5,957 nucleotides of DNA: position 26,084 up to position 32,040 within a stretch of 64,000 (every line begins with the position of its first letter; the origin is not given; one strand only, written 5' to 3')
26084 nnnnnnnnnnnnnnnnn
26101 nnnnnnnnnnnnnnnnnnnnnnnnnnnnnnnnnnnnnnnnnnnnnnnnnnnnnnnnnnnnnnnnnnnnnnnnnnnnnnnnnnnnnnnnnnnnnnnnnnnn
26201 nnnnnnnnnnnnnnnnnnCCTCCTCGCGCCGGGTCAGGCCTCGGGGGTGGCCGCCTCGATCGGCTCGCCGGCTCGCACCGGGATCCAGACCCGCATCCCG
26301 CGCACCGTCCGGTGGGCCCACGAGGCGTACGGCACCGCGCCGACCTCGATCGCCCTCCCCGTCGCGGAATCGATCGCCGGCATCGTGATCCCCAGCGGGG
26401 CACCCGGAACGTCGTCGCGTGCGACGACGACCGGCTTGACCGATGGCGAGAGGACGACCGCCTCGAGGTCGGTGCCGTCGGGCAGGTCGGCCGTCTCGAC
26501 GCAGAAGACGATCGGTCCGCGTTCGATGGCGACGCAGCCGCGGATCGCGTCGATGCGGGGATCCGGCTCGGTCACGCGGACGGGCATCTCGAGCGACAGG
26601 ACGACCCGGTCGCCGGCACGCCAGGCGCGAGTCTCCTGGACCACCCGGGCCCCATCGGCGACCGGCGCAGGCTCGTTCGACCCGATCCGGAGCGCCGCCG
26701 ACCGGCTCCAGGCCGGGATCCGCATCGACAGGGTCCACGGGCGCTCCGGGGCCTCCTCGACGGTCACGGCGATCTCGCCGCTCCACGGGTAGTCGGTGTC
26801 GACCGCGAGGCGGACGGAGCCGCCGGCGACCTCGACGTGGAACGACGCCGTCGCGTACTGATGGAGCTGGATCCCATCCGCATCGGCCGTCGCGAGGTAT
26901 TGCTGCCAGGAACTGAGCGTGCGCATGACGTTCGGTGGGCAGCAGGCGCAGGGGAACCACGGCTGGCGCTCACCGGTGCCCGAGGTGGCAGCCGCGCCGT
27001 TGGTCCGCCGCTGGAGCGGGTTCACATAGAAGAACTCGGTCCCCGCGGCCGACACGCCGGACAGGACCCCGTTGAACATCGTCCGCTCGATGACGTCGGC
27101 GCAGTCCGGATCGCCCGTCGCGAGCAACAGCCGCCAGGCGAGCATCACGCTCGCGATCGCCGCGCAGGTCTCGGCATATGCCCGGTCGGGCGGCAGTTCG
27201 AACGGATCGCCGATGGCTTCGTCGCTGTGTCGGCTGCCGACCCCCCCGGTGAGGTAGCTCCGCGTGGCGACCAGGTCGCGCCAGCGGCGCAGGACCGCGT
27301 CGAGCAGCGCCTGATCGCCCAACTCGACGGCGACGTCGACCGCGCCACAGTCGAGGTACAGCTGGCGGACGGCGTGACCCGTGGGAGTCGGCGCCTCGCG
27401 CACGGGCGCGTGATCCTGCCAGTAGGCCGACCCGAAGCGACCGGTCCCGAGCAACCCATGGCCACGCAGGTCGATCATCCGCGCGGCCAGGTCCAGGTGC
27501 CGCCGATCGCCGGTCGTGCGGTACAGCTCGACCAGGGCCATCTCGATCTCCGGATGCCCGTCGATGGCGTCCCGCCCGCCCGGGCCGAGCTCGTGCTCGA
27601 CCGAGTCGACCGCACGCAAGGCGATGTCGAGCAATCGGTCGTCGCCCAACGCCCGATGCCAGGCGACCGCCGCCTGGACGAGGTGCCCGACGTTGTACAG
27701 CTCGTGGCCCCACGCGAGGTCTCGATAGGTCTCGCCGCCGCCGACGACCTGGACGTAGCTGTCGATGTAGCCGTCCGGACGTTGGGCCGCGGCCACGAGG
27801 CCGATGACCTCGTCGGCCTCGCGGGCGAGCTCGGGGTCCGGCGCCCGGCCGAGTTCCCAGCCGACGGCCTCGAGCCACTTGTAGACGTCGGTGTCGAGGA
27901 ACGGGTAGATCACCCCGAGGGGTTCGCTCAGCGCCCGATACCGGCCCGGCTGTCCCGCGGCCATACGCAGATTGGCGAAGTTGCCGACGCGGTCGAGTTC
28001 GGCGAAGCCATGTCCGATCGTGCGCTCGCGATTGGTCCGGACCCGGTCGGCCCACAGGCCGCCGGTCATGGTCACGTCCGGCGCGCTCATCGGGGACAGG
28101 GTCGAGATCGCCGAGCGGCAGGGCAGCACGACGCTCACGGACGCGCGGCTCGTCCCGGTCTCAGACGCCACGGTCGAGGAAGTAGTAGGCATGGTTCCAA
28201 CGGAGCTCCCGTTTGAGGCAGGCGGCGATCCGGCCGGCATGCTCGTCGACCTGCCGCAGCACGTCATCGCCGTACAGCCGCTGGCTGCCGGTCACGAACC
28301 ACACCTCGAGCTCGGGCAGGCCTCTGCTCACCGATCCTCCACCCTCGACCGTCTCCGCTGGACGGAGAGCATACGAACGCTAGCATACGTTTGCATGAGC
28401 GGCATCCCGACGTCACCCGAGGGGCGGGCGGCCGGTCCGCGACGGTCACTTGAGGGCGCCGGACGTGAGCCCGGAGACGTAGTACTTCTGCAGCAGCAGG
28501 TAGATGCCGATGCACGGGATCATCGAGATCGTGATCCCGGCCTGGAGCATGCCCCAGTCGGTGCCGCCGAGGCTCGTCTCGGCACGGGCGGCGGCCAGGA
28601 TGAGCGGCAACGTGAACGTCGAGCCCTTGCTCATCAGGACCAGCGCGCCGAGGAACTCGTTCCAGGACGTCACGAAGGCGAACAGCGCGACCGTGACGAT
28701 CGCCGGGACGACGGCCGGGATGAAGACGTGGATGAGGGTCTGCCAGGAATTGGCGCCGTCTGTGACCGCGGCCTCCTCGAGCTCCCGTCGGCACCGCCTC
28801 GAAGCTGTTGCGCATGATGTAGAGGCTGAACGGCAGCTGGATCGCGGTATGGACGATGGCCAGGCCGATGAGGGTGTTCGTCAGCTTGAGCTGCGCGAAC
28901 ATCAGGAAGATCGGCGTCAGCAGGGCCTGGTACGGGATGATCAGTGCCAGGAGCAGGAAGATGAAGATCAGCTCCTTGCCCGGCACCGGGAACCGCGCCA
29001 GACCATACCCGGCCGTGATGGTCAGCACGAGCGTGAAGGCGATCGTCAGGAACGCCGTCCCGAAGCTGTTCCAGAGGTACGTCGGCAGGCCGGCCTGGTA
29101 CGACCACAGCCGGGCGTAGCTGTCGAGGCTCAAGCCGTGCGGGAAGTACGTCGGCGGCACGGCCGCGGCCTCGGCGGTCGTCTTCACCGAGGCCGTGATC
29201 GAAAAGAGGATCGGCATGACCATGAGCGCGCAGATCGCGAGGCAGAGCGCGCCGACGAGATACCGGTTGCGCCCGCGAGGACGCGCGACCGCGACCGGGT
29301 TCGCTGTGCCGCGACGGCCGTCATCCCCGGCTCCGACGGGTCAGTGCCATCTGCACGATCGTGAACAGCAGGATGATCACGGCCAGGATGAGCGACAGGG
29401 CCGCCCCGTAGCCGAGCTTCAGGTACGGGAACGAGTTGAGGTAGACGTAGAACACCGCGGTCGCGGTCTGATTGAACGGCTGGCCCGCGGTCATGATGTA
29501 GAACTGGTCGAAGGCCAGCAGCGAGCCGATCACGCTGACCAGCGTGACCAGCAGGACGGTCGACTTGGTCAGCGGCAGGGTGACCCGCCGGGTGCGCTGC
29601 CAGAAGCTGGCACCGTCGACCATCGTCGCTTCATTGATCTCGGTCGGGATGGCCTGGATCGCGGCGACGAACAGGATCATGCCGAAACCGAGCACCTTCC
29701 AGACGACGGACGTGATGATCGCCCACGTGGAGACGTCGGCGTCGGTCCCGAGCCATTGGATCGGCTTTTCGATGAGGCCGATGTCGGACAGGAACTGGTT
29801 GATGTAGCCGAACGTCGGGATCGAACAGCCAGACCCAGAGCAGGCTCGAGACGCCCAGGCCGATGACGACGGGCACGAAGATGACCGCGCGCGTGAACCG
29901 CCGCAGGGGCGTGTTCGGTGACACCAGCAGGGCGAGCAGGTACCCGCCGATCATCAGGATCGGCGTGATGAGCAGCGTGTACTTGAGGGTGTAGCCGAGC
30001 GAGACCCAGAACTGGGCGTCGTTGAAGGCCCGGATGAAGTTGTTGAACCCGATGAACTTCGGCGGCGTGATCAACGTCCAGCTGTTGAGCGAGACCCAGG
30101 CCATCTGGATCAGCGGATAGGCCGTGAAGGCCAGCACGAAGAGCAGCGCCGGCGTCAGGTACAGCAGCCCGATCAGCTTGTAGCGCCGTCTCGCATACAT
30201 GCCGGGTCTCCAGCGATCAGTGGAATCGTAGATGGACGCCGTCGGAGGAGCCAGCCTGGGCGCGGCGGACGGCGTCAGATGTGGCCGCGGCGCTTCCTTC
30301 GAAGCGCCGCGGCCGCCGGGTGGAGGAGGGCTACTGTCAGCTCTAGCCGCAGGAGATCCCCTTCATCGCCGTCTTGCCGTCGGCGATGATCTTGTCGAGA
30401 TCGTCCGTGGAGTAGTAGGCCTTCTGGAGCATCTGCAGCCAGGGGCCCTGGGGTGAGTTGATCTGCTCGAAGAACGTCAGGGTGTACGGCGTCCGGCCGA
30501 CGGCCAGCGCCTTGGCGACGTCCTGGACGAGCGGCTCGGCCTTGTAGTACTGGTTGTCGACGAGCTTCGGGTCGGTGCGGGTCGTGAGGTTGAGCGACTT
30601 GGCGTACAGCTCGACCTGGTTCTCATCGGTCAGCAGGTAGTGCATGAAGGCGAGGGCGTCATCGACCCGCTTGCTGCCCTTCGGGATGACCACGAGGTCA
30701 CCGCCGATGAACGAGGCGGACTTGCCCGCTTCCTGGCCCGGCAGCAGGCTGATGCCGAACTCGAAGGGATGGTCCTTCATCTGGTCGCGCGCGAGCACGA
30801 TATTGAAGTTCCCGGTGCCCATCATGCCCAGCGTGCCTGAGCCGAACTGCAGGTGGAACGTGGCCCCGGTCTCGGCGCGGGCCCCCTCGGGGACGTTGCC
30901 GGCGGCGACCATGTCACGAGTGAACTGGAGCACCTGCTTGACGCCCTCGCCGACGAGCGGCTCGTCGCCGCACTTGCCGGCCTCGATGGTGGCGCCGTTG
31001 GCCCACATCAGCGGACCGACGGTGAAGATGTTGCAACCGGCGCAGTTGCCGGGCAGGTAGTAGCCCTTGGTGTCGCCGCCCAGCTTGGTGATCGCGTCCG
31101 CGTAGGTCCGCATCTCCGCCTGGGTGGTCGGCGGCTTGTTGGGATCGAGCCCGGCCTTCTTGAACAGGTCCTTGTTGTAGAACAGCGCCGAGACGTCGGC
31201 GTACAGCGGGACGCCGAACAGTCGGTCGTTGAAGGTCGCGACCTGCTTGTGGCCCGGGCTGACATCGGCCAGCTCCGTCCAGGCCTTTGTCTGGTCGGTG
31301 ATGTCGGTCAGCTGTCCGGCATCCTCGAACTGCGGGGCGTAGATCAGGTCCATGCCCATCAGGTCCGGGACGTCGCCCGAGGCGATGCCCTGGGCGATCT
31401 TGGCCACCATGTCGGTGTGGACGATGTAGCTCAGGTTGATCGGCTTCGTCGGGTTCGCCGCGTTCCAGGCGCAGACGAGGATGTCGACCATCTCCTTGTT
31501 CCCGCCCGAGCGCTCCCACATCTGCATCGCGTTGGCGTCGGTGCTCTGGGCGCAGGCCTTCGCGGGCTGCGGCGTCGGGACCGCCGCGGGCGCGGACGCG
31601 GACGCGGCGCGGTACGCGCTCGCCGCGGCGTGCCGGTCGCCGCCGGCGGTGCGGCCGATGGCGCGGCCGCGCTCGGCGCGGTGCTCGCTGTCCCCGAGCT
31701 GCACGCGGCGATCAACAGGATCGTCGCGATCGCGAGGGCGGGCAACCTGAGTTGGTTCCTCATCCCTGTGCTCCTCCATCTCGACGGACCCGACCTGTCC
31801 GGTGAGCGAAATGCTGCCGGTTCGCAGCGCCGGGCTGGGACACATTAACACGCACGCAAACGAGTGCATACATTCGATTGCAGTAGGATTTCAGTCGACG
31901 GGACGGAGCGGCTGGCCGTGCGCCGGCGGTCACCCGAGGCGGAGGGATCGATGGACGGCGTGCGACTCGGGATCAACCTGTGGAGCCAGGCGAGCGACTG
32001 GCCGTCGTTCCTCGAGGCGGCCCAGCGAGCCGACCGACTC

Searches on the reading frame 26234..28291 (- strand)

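Call 11: search_protein_families(library=pfam, proteins=[window:26234-28291:-], max_evalue=0.001)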
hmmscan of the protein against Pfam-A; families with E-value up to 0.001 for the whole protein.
window:26234-28291:- (685 aa): 3 families
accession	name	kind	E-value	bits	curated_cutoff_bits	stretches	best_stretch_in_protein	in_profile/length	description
PF07944.18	Beta-AFase-like_GH127_cat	-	3.4e-91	306.5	24.9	1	72-463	1-375/376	Beta-L-arabinofuranosidase, GH127 catalytic domain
PF20737.2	Glyco_hydro127C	-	1.4e-18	66.8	23.7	1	571-671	1-71/71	Glycoside hydrolase family 127 C-terminal domain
PF20736.2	Glyco_hydro127M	-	1.3e-15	57.7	24.2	1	474-569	2-95/95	Beta-L-arabinofuranosidase, GH127 middle domain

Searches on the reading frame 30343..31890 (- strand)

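Call 39: search_protein_families(library=pfam, proteins=[window:30343-31890:-], max_evalue=0.01)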
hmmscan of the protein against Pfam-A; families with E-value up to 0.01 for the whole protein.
window:30343-31890:- (515 aa): 2 families
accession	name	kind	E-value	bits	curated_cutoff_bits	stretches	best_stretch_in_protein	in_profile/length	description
PF01547.30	SBP_bac_1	-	7.6e-31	108.7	26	1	141-425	16-306/307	Bacterial extracellular solute-binding protein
PF13416.11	SBP_bac_8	-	1.4e-30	107.5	27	1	151-442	14-266/279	Bacterial extracellular solute-binding protein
